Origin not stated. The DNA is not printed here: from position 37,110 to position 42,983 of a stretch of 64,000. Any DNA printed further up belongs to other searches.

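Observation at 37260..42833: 1857-aa secreted giant protein: triplicated about 280-aa helical module plus Cys-rich mini-domains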

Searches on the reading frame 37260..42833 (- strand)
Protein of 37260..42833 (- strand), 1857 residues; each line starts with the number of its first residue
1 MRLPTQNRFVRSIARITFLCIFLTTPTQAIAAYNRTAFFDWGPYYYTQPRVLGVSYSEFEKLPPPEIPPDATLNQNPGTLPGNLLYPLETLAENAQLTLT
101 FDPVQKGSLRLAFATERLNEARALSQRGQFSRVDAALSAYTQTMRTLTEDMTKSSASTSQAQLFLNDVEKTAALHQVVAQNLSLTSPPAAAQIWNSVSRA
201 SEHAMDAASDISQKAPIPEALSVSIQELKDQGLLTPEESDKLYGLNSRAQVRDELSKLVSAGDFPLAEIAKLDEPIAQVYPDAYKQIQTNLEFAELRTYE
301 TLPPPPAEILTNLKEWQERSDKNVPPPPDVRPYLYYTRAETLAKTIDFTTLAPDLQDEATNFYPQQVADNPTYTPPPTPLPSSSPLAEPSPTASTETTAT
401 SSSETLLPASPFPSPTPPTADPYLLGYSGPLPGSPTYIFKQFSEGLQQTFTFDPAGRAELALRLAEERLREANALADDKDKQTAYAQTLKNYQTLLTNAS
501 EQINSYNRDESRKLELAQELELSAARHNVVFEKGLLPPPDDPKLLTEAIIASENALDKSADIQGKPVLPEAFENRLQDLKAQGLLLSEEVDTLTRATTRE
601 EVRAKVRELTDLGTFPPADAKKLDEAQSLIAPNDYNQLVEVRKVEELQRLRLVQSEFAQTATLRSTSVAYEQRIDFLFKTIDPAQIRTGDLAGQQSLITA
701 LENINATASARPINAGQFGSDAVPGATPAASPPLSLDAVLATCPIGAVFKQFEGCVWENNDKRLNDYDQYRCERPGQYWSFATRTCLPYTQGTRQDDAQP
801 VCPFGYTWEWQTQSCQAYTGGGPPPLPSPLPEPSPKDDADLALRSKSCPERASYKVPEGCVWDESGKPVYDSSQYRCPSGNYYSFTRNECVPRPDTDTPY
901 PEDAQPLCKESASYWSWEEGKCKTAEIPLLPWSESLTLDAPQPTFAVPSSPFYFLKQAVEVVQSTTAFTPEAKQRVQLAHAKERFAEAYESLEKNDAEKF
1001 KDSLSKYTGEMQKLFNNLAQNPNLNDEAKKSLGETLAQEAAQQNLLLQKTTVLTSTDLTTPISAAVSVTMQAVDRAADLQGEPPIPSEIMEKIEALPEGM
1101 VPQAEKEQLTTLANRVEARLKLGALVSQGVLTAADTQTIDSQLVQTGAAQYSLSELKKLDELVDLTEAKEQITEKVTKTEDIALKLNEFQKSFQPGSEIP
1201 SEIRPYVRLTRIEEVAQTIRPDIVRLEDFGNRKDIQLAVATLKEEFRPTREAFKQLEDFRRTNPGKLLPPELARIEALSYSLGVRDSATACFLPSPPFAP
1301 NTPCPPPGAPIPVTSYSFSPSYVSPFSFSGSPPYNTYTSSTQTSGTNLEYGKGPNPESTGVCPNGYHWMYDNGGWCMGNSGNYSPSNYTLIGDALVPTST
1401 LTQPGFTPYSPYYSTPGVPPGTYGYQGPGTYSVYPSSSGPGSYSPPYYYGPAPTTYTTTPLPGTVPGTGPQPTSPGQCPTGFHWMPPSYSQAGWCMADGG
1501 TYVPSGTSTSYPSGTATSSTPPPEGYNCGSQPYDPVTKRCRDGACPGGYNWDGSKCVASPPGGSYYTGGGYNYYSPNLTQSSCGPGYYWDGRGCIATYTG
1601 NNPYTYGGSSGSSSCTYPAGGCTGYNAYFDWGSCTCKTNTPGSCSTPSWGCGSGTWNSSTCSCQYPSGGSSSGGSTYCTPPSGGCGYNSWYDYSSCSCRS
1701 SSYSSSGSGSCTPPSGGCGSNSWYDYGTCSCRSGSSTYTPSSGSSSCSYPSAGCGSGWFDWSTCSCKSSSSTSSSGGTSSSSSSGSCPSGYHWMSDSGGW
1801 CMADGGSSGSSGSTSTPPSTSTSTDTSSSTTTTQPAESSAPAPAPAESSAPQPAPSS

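Call 3: search_protein_families(library=pfam, proteins=[window:37260-42833:-], max_evalue=1)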
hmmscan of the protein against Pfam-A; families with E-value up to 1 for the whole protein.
window:37260-42833:- (1857 aa): 3 families
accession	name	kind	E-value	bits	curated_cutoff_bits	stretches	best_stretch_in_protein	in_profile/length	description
PF18915.5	DUF5667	-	3.1e-45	153.1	27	3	78-170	1-94/99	Domain of unknown function (DUF5667)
PF13663.11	DUF4148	-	0.013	16.3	27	0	247-265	37-55/62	Domain of unknown function (DUF4148)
PF02058.20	Guanylin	-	0.2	12.5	25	0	1143-1195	3-53/88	Guanylin precursor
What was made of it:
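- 41727..42602 (-): Helical module 1, aa 78-369 (DUF5667 plus extension). Pfam best stretch aa 78-170 (call 3).
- On Pfam DUF5667 (PF18915): 153.1 bits, E 3.1e-45, three matched stretches, the best at aa 78-170 (call 3).
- Checked: Pfam DUF5667 matches in three stretches (E 3e-45, 153 bits against a cut-off of 27; call 3).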

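Call 9: find_homologous_proteins(query=window:37260-42833:-, max_evalue=0.001)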
Query window:37260-42833:- (1857 aa): 33 proteins with E <= 0.001 among 8000 candidates.
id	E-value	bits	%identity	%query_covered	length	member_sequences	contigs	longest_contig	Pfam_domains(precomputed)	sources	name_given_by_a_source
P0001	0.0e+0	4267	100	100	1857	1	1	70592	PF18915.6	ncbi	-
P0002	0.0e+0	1951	51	97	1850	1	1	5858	PF18915.6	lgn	-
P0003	0.0e+0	1920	51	97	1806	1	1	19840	PF18915.6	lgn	-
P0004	0.0e+0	1912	50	97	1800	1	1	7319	PF18915.6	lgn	-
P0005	0.0e+0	1890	50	97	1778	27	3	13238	PF18915.6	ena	-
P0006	0.0e+0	1869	50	97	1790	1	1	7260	PF18915.6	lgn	-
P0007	0.0e+0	1868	50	97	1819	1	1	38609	PF18915.6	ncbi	-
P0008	0.0e+0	1860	49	97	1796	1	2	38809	PF18915.6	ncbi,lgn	-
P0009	0.0e+0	1857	48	97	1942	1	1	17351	PF18915.6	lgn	-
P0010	0.0e+0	1826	50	91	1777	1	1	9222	PF18915.6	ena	-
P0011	0.0e+0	1819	48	97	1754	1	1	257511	PF18915.6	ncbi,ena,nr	ncbi:MAG: Uncharacterized protein G01um10145_749 [Microgenomates group bacterium Gr01-1014_5]|nr:MAG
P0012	0.0e+0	1815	49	100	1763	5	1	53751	PF18915.6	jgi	-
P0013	0.0e+0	1812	50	97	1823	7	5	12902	PF18915.6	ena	-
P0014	0.0e+0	1805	49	91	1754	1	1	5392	PF18915.6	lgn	-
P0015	0.0e+0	1792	49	100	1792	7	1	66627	PF18915.6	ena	-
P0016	0.0e+0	1791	51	89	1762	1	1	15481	PF18915.6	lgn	-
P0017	0.0e+0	1779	50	91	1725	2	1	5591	PF18915.6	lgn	-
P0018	0.0e+0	1764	48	95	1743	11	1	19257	PF18915.6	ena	-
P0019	0.0e+0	1759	47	97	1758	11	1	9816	PF18915.6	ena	-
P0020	0.0e+0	1749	48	99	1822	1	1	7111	PF18915.6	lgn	-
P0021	0.0e+0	1675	48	88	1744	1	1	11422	PF18915.6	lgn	-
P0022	0.0e+0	1638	47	91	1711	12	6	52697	PF18915.6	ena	-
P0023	0.0e+0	1634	47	97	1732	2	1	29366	PF18915.6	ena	-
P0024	0.0e+0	1617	46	96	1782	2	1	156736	PF18915.6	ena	-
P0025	0.0e+0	1611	49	88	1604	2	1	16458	PF18915.6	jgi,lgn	-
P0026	0.0e+0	1583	45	87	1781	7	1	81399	PF18915.6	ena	-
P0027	0.0e+0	1568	44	96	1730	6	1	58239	PF18915.6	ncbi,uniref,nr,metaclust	ncbi:MAG: hypothetical protein A2782_03670 [Candidatus Blackburnbacteria bacterium RIFCSPHIGHO2_01_F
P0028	0.0e+0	1540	45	97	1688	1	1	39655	PF18915.6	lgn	-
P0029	0.0e+0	1465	50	45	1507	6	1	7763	PF18915.6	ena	-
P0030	0.0e+0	1462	47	74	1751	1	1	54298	PF18915.6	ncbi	-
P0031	0.0e+0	1462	46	87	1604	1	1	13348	PF18915.6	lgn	-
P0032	0.0e+0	1392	51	69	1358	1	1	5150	PF18915.6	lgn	-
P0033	0.0e+0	1383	48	41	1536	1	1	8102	PF18915.6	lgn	-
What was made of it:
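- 37260..42833 (-): Complete gene for the 1857-aa secreted protein (stop codon 37260-37262). An identical protein is held in NCBI (P0001, call 9).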

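Call 15: search_solved_structures(query=A1, max_evalue=1)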
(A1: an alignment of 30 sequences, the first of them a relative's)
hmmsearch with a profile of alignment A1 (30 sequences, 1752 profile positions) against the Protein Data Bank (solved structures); distinct sequences matched with E-value up to 1: 11.
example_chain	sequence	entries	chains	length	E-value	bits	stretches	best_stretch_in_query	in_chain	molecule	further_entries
9cca_A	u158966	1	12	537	0.06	13.9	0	355-455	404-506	Circumsporozoite protein,Pyridoxal 5'-phosphate synthase subunit Pdx1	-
6xx0_A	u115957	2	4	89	0.16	12.5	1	483-551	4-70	Inhibitor of kappa light polypeptide gene enhancer in B-cells, kinase gamma, isoform CRA_b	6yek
2zvo_B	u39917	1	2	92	0.17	12.4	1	484-546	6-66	NF-kappa-B essential modulator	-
9cca_G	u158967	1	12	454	0.18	12.3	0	370-455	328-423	Circumsporozoite protein,Pyridoxal 5'-phosphate synthase subunit PDX2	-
4yuu_q1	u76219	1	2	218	0.18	12.3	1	928-1020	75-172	Extrinsic protein in photosystem II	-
3f89_A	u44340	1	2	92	0.21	12.1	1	484-546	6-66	NF-kappa-B essential modulator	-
4bwn_A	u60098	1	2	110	0.3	11.6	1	482-550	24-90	NF-KAPPA-B ESSENTIAL MODULATOR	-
7tv4_B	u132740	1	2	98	0.36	11.3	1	482-551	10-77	NF-kappa-B essential modulator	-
2lwx_A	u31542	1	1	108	0.7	10.4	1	182-270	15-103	Zuotin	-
3fx0_A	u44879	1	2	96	0.8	10.2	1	483-550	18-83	NF-kappa-B essential modulator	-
2zvn_B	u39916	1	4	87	0.87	10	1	484-546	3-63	NF-kappa-B essential modulator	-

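Call 16: search_protein_families(library=ncbifam, proteins=[window:37260-42833:-], max_evalue=0.1)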
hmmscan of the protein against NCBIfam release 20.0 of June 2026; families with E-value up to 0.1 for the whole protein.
window:37260-42833:- (1857 aa): 0 families
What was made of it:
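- On S-layer / SLH-anchored envelope proteins: The only significant Pfam hit is DUF5667, and NCBIfam gives none (calls 3, 16).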

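Call 21: find_encoding_contigs(protein=P0011, flank=10000, max_places=2)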
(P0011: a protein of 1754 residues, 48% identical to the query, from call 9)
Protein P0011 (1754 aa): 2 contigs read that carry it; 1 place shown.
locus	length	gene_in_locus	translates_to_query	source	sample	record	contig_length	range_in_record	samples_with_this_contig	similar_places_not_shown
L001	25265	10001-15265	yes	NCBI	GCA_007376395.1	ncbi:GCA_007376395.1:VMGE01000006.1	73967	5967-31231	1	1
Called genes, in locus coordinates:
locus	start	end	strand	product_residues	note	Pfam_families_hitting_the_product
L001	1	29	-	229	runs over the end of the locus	PF00121:TIM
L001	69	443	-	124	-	PF05635:23S_rRNA_IVP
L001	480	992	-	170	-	PF13473:Cupredoxin_1, PF00127:Copper-bind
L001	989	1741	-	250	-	PF02535:Zip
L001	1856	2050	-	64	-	-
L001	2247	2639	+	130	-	-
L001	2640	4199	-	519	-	-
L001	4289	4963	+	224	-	-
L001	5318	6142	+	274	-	-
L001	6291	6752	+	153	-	PF03073:TspO_MBR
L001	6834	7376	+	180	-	PF13521:AAA_28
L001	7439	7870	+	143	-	-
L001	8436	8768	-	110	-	-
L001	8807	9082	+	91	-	-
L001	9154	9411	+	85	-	PF00313:CSD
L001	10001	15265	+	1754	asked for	PF18915:DUF5667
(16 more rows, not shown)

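Call 22: find_encoding_contigs(protein=P0027, flank=10000, max_places=2)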
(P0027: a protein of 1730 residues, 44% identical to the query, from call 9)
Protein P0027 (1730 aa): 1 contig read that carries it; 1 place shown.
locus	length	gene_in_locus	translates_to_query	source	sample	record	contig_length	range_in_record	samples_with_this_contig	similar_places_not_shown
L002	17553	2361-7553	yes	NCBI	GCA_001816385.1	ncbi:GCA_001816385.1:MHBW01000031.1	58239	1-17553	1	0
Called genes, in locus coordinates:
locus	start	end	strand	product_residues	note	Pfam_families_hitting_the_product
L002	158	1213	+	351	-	PF02661:Fic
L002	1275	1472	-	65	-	-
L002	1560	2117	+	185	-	-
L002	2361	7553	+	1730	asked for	PF18915:DUF5667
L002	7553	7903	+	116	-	-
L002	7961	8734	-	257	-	PF02673:BacA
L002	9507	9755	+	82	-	PF00512:HisKA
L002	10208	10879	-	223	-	PF00072:Response_reg, PF00486:Trans_reg_C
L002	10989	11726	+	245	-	PF04402:SIMPL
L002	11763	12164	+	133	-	-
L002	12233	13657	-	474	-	PF01547:SBP_bac_1, PF13416:SBP_bac_8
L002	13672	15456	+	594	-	PF12229:PG_binding_4, PF04294:VanW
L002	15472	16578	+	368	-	PF01702:TGT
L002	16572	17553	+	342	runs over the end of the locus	PF00814:TsaD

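Call 59: find_encoding_contigs(protein=P0001, flank=3000, max_places=2)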
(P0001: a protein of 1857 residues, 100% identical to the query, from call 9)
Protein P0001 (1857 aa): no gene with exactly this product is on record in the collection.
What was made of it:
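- Tried and rejected: Failed (call 59).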

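Call 60: list_cluster_members(proteins=[P0001, P0007, P0008, P0030, P0011, P0027])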
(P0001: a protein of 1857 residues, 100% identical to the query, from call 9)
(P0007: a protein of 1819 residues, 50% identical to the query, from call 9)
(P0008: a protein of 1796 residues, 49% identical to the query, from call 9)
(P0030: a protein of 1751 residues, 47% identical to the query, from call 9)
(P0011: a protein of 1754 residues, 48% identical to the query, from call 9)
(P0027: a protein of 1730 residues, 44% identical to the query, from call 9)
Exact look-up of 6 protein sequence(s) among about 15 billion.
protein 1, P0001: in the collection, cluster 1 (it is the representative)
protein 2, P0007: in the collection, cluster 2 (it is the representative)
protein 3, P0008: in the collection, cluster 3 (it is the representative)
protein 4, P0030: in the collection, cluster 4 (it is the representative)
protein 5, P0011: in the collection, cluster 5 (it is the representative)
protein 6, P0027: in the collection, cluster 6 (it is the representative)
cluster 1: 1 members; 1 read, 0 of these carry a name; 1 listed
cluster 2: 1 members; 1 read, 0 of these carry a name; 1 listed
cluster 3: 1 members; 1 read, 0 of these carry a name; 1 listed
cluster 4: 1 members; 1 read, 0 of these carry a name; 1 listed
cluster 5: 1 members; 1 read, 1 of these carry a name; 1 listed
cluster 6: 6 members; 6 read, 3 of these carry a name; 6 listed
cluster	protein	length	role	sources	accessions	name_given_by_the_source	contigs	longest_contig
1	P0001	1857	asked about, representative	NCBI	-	-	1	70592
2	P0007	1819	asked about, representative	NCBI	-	-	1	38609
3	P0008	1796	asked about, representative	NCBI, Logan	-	-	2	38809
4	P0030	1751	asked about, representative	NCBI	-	-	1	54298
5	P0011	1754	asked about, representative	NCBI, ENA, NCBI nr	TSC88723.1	MAG: Uncharacterized protein G01um10145_749 [Microgenomates group bacterium Gr01-1014_5]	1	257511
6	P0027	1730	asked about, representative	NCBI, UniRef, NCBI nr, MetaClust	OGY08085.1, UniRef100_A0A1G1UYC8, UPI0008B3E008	MAG: hypothetical protein A2782_03670 [Candidatus Blackburnbacteria bacterium ... | DUF5667 domain-containing protein n=1 Tax=Candidatus Blackburnbacteria bacterium ... | status=active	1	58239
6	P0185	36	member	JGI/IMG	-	hypothetical protein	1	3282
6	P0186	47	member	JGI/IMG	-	hypothetical protein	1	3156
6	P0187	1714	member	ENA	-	-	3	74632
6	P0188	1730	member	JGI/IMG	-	-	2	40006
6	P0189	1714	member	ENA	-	-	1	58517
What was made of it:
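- Closest known: Pfam DUF5667. Same: P0027 has the same full architecture at 44% identity (calls 9, 60).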
